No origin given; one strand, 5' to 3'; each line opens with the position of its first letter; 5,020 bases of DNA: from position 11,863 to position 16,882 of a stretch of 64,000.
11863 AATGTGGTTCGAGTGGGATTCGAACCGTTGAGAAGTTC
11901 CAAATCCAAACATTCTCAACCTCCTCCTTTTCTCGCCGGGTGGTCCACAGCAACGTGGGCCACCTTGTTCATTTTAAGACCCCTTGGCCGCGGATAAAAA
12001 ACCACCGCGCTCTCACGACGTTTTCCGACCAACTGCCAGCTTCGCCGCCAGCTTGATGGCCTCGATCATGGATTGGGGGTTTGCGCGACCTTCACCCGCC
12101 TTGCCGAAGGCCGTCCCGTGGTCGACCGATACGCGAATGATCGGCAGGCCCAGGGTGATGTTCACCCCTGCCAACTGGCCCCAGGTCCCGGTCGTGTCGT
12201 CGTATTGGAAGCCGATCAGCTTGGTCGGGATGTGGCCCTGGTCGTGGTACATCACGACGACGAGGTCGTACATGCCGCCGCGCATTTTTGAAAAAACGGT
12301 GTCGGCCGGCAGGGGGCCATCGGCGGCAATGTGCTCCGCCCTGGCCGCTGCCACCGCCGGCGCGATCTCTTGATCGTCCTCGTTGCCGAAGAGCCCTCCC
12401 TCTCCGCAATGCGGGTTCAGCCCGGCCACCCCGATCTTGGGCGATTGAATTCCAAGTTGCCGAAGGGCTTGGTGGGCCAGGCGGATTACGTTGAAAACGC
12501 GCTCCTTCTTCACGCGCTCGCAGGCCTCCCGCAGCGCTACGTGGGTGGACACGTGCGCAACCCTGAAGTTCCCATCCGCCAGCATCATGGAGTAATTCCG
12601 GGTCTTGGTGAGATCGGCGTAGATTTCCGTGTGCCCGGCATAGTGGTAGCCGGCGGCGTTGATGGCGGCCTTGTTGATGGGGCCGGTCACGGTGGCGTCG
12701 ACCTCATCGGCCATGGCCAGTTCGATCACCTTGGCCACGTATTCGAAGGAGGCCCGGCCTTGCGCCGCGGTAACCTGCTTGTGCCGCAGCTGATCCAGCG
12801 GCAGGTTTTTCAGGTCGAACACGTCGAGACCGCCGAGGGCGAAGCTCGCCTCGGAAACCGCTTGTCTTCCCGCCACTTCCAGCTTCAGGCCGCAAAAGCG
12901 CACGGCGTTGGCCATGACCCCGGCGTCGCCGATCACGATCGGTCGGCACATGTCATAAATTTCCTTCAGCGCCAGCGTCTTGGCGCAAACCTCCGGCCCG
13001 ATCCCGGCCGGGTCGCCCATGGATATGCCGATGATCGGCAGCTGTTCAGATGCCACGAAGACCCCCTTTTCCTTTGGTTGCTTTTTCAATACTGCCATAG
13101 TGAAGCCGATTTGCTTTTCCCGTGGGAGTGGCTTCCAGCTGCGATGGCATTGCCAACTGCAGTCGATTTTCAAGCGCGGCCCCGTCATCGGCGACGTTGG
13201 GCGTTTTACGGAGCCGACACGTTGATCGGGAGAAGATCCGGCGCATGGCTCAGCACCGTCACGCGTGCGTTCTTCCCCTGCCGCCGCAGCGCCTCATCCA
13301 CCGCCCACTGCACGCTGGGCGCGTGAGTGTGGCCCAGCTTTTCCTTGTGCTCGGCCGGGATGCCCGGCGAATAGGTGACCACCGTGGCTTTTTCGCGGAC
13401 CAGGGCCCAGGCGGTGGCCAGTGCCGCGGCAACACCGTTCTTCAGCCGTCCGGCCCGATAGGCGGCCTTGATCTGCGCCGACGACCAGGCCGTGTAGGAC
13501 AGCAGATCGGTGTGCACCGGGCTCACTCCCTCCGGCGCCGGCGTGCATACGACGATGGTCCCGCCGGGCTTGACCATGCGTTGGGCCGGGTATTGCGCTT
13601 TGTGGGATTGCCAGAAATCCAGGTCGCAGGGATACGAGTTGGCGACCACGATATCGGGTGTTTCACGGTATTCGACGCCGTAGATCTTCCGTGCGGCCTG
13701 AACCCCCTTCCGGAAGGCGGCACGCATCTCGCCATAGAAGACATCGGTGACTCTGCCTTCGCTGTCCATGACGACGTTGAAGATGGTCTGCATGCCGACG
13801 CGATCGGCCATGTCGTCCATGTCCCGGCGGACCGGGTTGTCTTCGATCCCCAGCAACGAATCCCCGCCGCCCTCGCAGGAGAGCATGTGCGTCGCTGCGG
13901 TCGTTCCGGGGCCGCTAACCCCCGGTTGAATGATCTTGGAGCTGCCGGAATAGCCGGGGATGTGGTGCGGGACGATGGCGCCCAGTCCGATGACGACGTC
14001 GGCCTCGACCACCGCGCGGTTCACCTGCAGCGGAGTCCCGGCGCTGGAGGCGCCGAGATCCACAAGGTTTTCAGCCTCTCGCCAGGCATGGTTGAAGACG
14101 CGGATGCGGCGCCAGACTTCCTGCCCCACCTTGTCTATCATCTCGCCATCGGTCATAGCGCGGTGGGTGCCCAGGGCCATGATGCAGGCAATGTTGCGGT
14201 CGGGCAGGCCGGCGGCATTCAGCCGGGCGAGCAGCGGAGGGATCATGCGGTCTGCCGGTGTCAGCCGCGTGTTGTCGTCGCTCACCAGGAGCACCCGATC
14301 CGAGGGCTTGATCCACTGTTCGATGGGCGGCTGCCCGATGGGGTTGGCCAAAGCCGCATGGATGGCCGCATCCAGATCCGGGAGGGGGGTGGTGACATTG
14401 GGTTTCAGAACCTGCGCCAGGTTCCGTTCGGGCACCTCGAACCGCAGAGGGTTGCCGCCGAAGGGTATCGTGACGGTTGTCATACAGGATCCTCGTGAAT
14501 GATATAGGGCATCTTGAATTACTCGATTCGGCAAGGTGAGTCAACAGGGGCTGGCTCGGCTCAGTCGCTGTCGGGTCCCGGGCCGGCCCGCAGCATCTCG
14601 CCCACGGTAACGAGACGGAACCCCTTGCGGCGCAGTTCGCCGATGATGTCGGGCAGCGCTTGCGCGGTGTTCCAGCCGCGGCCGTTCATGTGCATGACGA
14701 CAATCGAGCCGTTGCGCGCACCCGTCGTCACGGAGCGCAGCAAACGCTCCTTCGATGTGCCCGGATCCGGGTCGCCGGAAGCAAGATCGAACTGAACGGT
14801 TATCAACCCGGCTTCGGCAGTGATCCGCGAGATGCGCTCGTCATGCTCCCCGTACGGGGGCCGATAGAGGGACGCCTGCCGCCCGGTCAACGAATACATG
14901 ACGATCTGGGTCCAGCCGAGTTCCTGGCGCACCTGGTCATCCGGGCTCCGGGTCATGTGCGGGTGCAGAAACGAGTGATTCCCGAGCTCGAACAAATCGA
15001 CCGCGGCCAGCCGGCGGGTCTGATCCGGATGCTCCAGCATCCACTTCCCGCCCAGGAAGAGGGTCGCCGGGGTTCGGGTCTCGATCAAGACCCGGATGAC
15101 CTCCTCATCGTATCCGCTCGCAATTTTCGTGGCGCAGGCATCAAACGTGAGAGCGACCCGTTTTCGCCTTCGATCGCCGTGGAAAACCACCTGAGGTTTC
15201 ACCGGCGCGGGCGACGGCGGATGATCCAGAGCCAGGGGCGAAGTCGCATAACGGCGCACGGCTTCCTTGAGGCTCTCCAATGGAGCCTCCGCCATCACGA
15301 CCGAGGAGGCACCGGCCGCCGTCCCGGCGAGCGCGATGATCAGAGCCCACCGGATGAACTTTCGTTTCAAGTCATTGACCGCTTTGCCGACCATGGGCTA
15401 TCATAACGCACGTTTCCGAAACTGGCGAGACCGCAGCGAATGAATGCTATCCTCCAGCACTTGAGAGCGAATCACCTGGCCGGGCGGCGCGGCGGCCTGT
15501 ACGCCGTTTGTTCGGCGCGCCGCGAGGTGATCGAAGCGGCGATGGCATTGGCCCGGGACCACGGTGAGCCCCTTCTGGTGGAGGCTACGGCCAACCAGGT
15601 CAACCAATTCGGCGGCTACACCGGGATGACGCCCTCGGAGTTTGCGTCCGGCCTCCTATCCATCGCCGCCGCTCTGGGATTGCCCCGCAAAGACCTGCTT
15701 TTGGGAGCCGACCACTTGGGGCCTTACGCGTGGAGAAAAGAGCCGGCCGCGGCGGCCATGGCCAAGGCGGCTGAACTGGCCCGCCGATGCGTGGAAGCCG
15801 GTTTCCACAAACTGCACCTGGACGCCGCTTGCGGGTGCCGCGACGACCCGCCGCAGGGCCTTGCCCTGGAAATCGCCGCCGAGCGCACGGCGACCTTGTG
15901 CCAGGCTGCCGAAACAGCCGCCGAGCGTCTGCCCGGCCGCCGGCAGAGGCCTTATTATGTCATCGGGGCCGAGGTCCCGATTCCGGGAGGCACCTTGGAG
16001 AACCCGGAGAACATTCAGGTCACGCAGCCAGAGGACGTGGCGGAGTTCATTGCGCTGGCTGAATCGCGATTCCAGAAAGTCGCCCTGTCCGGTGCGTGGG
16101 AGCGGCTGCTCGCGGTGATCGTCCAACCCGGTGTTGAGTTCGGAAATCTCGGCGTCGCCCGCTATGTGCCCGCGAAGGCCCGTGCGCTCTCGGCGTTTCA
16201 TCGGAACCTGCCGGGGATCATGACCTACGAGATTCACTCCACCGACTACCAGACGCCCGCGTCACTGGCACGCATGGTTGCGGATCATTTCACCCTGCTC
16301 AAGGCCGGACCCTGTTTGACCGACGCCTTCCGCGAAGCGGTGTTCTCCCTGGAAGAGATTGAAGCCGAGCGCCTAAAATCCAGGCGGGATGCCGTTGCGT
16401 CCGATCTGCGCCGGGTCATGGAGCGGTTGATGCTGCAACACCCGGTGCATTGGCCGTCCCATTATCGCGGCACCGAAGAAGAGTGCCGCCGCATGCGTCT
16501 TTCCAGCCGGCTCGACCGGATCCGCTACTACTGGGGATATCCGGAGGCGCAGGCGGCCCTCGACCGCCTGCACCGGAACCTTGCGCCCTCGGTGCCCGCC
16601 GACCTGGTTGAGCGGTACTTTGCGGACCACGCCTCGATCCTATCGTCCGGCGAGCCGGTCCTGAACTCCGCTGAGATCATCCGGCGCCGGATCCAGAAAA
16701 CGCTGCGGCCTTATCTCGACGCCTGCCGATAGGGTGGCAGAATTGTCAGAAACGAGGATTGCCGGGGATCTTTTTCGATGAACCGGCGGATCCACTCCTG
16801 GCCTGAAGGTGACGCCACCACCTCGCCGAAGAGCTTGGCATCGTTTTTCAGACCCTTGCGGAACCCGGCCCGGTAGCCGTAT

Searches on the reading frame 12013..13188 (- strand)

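Call 12: search_protein_families(library=ncbifam, proteins=[window:12013-13188:-])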
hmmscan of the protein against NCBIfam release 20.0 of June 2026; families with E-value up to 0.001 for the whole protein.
window:12013-13188:- (391 aa): 7 families
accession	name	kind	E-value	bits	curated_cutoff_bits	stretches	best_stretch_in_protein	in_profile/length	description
NF002992.0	PRK03743.1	equivalog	5.9e-114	380.8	470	1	49-385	3-328/333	4-hydroxythreonine-4-phosphate dehydrogenase PdxA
TIGR00557.1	pdxA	equivalog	2.1e-102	342.9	290.35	1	53-385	2-320/320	4-hydroxythreonine-4-phosphate dehydrogenase PdxA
NF002891.0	PRK03371.1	equivalog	2.8e-90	302.9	583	1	52-385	4-326/326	D-threonate 4-phosphate dehydrogenase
NF003699.0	PRK05312.1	equivalog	2.8e-85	286.6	378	1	51-388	5-336/340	4-hydroxythreonine-4-phosphate dehydrogenase PdxA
NF002520.0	PRK01909.1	equivalog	8.9e-72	242.1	476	1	49-390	4-328/329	4-hydroxythreonine-4-phosphate dehydrogenase PdxA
NF002744.0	PRK02746.1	equivalog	4.1e-68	230.1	425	1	48-388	7-343/346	4-hydroxythreonine-4-phosphate dehydrogenase PdxA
NF003040.0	PRK03946.1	equivalog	4.6e-55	187.2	376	1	53-384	4-303/307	4-hydroxythreonine-4-phosphate dehydrogenase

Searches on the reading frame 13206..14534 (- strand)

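Call 12: search_protein_families(library=ncbifam, proteins=[window:13206-14534:-])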
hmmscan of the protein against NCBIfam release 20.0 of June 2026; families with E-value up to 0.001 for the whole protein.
window:13206-14534:- (442 aa): 6 families
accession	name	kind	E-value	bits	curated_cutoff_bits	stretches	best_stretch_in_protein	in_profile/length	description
NF052593.1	NPN_racem_MAR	equivalog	3.3e-89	299.3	500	1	22-437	2-414/415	nickel-dependent malate racemase, LarAH6 family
NF052525.1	NPN_LarAH10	equivalog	4.3e-85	286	540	1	20-437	2-426/426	NPN-dependent 2-hydroxyacid racemase, LarAH10 family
NF052595.1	NPN_LarAH5_MAR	equivalog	1.4e-76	258.1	462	1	22-437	2-414/415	nickel-dependent malate racemase, LarAH5 family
NF033504.2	Ni_dep_LarA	equivalog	1.4e-75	254.6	460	1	21-429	2-414/422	nickel-dependent lactate racemase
NF052594.1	NPN_18_hexonate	equivalog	3.4e-21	75.4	500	1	75-333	21-295/411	nickel-dependent putative hexonate epimerase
NF052592.1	LarAH_14_15_16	equivalog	9.1e-20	70.5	740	1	27-184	17-182/520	NPN-dependent hydroxyacid isomerase, LarAH14/15/16 family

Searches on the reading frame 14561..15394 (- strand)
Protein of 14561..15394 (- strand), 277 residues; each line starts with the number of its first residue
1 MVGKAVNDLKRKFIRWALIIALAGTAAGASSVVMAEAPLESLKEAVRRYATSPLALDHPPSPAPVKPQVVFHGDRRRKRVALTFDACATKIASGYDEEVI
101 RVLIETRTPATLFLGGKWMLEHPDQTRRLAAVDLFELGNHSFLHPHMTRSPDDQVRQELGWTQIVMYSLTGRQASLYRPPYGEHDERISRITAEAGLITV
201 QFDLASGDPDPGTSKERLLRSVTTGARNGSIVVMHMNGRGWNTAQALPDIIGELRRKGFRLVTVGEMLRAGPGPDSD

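Call 10: search_protein_families(library=pfam, proteins=[window:14561-15394:-])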
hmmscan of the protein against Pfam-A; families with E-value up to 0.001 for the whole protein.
window:14561-15394:- (277 aa): 1 family
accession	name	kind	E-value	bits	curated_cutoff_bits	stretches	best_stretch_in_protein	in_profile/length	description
PF01522.26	Polysacc_deac_1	-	2.5e-27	95.7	23.1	1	73-197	2-121/124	Polysaccharide deacetylase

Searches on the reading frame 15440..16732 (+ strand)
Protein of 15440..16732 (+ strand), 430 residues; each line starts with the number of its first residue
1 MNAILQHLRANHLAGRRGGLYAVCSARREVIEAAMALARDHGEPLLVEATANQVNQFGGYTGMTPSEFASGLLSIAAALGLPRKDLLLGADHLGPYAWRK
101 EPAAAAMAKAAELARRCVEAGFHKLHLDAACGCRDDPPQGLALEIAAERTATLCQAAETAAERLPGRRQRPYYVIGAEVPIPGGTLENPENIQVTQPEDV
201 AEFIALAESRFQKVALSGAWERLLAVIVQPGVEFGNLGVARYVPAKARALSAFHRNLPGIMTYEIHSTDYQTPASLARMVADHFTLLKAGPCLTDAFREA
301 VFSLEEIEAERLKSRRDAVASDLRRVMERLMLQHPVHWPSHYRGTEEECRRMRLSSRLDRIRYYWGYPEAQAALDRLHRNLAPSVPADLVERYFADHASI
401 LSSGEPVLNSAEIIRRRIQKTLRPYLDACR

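Call 10: search_protein_families(library=pfam, proteins=[window:15440-16732:+])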
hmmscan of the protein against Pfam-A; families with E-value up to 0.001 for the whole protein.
window:15440-16732:+ (430 aa): 1 family
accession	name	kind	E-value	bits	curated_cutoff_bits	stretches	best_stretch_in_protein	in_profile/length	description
PF08013.17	GatZ_KbaZ-like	-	5.3e-141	470.5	26.7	1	5-429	1-419/420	D-tagatose-1,6-bisphosphate aldolase subunit GatZ/KbaZ-like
